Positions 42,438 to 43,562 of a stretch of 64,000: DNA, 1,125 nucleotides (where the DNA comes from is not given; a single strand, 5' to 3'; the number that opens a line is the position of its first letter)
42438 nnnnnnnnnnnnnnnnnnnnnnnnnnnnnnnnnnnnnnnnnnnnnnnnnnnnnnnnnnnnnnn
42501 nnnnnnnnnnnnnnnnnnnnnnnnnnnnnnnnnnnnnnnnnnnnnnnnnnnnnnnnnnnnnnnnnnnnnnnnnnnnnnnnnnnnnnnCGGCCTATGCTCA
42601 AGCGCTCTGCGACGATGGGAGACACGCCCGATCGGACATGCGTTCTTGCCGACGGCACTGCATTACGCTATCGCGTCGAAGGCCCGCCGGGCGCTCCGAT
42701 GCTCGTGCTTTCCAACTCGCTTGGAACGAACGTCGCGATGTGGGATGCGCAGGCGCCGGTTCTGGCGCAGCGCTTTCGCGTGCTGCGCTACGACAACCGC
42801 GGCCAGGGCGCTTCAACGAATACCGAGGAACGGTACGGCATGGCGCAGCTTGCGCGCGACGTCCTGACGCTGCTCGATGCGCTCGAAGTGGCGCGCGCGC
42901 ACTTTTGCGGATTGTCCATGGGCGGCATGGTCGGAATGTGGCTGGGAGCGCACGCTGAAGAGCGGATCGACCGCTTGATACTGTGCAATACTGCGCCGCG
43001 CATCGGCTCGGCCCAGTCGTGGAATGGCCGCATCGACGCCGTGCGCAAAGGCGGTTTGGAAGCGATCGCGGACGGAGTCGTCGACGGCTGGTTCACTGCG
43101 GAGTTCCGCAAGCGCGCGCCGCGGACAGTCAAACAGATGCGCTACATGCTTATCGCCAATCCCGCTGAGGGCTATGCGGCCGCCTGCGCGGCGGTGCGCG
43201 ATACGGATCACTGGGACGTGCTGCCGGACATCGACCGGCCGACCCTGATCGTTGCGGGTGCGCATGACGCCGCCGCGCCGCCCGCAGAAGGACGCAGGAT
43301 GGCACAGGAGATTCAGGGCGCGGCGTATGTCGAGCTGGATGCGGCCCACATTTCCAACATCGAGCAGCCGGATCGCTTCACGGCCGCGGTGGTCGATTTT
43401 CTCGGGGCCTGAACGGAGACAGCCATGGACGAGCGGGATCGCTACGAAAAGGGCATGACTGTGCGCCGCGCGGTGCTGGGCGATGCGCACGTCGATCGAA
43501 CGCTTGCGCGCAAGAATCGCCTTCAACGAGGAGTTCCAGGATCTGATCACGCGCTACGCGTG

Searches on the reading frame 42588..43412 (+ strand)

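Call 56: search_protein_families(library=pfam, proteins=[window:42588-43412:+], max_evalue=0.00001)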
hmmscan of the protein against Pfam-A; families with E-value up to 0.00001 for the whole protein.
window:42588-43412:+ (274 aa): 3 families
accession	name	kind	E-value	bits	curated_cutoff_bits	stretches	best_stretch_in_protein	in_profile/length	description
PF00561.26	Abhydrolase_1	-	2.1e-26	93.5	25.8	1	38-261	2-245/245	alpha/beta hydrolase fold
PF12697.13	Abhydrolase_6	-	3.3e-17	64.3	26.3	1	40-266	2-216/217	Alpha/beta hydrolase family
PF12146.15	Hydrolase_4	-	7.1e-13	48.8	27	1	60-243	29-218/239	Serine aminopeptidase, S33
